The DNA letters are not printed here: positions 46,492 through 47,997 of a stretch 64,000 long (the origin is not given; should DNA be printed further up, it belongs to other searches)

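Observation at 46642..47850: Phage-encoded multi-S1-domain (ribosomal protein bS1-like) RNA-binding protein at the head of the rightward baseplate operon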

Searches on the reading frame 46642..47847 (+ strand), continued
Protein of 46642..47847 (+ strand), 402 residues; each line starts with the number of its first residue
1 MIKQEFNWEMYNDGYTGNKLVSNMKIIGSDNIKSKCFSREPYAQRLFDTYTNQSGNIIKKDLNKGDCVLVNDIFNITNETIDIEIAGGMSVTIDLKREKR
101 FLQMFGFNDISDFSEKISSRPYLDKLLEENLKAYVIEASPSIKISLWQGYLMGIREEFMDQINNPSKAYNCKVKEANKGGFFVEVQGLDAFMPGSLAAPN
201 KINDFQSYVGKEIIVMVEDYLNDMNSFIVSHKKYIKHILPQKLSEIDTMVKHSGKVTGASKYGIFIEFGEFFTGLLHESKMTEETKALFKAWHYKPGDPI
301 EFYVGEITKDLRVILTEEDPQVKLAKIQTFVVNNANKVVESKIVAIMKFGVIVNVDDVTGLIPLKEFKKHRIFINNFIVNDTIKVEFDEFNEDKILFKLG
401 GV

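Call 31: search_solved_structures(query=A1, max_evalue=0.001, show_alignments=4)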
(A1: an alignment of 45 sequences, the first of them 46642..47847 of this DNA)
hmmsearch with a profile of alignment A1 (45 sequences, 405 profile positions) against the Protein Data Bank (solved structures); distinct sequences matched with E-value up to 0.001: 18.
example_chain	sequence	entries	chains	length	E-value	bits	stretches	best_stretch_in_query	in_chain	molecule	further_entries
6bu8_Z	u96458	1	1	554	1.1e-27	100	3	170-306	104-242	30S ribosomal protein S1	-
6h4n_y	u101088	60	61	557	1.2e-27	99.9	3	170-306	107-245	30S ribosomal protein S1 | Small ribosomal subunit protein bS1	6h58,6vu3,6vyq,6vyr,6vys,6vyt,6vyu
7qgh_t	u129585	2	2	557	1.9e-27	99.2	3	170-303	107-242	30S ribosomal protein S1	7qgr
9zcd_A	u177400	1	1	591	3.8e-26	95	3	176-283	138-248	30S ribosomal protein S1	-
6vz3_H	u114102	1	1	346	4.1e-20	75.1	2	170-306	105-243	30S ribosomal protein S1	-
9qqq_V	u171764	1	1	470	2.5e-18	69.2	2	170-308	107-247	Small ribosomal subunit protein bS1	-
8wi7_b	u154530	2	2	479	3.9e-17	65.3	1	161-382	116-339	30S ribosomal protein bS1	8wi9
7a05_A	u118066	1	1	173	1e-11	47.4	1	252-316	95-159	30S ribosomal protein S1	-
4q7j_D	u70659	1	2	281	1.8e-10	43.3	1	170-307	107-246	30S ribosomal protein S1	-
28jw_a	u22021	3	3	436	7.5e-10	41.3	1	162-311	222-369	Ribosomal protein S1 homologue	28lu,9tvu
2khi_A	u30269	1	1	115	3.9e-08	35.6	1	252-316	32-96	30S ribosomal protein S1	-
28jw_w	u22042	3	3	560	3.1e-07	32.7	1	243-312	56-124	Plastid-specific ribosomal protein-7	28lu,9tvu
2mfl_A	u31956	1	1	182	7e-06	28.2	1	169-237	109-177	30S ribosomal protein S1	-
4r71_E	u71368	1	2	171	1.7e-05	26.9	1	169-232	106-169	30S ribosomal protein S1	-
5x8p_8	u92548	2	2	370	3.1e-05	26.1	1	159-308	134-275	30S ribosomal protein S1, chloroplastic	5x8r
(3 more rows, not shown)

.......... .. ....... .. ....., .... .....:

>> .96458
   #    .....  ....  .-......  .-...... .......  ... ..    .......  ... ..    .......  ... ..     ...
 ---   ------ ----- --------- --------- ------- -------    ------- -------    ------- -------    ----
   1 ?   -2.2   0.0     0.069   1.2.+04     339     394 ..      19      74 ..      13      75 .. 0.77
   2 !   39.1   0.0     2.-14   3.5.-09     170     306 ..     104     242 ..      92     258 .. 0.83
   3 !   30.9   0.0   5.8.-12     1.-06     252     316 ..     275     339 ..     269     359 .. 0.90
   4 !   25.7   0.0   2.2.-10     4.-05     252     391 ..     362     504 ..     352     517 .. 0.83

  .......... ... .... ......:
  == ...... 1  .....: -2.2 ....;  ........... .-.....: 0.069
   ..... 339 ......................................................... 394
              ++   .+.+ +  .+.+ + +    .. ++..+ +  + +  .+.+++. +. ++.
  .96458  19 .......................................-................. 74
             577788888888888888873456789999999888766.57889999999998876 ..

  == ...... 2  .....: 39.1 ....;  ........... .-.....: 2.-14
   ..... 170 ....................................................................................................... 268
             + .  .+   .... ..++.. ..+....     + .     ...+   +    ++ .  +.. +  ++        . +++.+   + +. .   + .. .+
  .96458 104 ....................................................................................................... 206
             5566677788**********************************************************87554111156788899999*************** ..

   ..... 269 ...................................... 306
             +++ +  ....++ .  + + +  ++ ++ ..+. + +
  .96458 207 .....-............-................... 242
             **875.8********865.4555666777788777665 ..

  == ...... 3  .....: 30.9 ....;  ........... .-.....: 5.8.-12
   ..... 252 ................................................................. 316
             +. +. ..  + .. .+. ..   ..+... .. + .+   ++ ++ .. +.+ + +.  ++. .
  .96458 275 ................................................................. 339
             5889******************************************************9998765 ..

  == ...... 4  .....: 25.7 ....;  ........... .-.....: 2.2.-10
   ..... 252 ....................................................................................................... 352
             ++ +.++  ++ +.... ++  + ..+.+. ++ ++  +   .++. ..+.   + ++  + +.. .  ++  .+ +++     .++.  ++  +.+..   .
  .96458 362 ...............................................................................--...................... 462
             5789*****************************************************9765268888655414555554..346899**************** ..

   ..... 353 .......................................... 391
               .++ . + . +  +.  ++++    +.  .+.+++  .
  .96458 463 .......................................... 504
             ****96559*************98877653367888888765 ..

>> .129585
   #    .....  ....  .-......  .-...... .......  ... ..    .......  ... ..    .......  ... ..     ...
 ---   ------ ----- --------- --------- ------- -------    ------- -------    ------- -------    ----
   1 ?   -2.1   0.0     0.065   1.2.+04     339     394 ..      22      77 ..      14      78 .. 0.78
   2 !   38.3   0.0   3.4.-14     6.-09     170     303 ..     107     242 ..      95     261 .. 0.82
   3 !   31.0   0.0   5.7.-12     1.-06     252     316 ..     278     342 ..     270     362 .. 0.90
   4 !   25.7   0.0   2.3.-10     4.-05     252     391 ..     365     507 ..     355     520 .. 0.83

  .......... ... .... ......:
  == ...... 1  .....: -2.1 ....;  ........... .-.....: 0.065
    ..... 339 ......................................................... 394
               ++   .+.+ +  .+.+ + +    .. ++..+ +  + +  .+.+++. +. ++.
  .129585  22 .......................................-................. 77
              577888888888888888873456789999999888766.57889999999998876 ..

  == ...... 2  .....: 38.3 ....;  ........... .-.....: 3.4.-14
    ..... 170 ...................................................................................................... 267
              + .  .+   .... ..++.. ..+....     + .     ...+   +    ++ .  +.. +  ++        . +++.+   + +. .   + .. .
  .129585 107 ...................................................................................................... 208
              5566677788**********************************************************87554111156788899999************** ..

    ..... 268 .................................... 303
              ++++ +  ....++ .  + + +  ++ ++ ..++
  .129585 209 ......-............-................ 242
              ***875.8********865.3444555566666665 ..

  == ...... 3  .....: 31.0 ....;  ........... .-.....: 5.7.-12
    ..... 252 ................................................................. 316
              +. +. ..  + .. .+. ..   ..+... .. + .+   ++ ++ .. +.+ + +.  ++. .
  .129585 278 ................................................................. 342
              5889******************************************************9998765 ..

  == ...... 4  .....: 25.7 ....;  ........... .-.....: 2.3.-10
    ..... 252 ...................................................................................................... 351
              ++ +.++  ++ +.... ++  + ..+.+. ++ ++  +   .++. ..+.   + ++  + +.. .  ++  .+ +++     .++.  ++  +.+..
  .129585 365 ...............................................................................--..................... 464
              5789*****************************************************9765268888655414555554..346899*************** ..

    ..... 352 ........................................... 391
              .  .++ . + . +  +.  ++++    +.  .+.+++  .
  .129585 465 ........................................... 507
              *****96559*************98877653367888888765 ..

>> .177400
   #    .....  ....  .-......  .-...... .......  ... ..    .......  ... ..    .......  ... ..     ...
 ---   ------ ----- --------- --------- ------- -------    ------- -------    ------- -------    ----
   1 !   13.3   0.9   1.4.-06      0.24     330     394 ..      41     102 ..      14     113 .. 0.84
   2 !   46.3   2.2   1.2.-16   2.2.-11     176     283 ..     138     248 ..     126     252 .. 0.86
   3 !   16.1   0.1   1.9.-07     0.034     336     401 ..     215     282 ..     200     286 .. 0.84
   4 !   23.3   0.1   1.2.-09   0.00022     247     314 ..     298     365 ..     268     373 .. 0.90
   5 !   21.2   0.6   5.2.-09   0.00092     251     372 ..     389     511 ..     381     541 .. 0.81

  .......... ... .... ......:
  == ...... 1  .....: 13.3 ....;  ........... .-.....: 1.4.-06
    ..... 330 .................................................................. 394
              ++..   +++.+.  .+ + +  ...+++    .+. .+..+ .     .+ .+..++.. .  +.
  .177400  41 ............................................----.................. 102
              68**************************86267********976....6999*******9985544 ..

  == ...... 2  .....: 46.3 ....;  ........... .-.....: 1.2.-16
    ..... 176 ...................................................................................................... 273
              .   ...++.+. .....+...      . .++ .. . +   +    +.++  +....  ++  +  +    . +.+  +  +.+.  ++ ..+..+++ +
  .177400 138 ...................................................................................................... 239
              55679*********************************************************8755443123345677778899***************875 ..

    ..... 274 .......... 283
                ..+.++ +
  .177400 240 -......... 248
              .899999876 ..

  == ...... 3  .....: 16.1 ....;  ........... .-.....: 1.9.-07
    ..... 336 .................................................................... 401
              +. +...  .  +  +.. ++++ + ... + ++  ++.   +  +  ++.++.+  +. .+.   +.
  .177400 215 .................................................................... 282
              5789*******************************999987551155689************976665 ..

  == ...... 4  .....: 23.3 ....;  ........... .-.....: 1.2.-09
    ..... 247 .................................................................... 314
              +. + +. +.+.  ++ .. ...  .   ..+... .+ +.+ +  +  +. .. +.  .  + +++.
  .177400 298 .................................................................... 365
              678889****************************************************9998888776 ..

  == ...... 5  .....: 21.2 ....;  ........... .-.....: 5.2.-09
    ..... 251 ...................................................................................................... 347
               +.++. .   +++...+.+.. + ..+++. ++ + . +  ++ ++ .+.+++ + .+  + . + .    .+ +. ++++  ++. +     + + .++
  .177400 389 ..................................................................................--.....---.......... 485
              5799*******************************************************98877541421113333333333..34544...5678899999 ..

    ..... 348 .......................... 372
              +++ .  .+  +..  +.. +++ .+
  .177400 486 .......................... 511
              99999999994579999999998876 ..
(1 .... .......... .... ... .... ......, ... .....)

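Call 32: find_related_loci(query=A1, collection=genome_contigs, flank=6000)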
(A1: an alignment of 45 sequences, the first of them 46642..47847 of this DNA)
Query A1 (402 aa) in genome_contigs; peptide patterns used: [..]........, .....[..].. (x = any residue, [..] = any of these).
24 stretches matched a pattern, but none encodes a relative of the query by tblastn (E <= 1e-3).

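Call 33: find_related_loci(query=A1, collection=viral_contigs, flank=10000)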
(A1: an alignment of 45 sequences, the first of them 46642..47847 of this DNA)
Query A1 (402 aa) in viral_contigs; peptide patterns used: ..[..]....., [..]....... (x = any residue, [..] = any of these).
66 stretches matched a pattern; 50 encode a relative of the query (tblastn E <= 1e-3); 50 distinct loci.
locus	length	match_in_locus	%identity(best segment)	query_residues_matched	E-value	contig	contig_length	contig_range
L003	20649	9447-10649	71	4-401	0e+0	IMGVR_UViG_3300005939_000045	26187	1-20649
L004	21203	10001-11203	71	4-401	0e+0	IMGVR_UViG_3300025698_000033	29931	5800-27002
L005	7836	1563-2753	69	3-399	0e+0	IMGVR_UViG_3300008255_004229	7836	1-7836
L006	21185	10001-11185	70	5-400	0e+0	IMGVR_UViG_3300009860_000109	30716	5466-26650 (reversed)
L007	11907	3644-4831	68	5-400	0e+0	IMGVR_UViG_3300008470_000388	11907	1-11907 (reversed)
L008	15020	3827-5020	60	2-399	3e-164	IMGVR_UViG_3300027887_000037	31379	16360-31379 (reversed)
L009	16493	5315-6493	60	6-399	2e-163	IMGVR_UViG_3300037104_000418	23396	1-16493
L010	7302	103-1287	60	5-399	5e-164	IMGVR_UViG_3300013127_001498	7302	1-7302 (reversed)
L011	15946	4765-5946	58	6-399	9e-163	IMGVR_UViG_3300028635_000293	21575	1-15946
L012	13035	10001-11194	59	2-399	5e-163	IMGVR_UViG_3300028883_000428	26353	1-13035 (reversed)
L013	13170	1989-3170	58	6-399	9e-163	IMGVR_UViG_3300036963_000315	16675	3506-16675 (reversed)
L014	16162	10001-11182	58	6-399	9e-163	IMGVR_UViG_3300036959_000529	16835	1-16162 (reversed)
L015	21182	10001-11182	61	5-399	1e-162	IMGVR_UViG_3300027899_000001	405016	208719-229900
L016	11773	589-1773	61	6-399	1e-162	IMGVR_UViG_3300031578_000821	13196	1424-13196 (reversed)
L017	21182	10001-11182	61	5-399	1e-162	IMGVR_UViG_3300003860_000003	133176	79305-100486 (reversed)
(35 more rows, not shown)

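Call 50: search_protein_representatives(alignment_id=A1)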
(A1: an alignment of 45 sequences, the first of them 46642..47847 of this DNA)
Query: 45 sequences, 405 profile positions. Proteins with E-value up to 0.001 (for the whole library): 4159; up to 1e-10: 1179; up to 1e-30: 200. The best 150 are listed.
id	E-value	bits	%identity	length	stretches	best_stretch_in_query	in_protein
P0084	8.0e-213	723.0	-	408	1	1-403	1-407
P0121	3.4e-134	464.0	-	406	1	6-402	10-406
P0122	6.9e-107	374.1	-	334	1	6-318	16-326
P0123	2.6e-101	355.7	-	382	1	22-402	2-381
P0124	1.6e-100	353.1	-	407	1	6-403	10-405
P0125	2.1e-99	349.4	-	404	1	5-404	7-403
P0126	7.0e-99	347.7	-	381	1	22-400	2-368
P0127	2.0e-98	346.3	-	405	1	5-403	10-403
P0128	1.6e-96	339.9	-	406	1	5-403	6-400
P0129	4.3e-94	332.0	-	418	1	6-403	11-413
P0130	2.6e-91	322.8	-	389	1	30-393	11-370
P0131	3.8e-91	322.2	-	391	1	24-377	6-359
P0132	5.4e-89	315.2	-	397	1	23-335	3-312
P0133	3.8e-88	312.4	-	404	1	3-394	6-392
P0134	9.4e-88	311.1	-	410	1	4-347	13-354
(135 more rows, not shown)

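Call 76: find_encoding_contigs(protein=window:46642-47847:+, flank=1000, max_places=3)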
Protein window:46642-47847:+ (402 aa): no gene with exactly this product is on record in the collection.

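Call 77: find_encoding_contigs(protein=P0028, flank=10000, max_places=2)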
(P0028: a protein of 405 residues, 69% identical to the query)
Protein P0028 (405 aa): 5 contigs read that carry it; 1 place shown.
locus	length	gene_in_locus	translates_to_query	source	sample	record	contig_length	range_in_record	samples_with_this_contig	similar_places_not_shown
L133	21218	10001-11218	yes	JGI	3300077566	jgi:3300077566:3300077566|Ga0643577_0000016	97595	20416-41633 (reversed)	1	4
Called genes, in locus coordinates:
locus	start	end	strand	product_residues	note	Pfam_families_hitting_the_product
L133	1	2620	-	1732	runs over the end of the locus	-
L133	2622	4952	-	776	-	-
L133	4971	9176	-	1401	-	-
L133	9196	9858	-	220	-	-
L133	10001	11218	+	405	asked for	PF00575:S1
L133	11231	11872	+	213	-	PF07460:NUMOD3 (weak)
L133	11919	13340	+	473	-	-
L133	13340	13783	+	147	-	-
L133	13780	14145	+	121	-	-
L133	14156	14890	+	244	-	PF26809:Phage_T4_gp13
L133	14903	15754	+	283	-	PF01541:GIY-YIG, PF19835:SegE_GIY-YIG (faint)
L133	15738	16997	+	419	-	-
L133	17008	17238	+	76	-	-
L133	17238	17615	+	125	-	-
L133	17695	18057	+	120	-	PF04965:GPW_gp25 (faint)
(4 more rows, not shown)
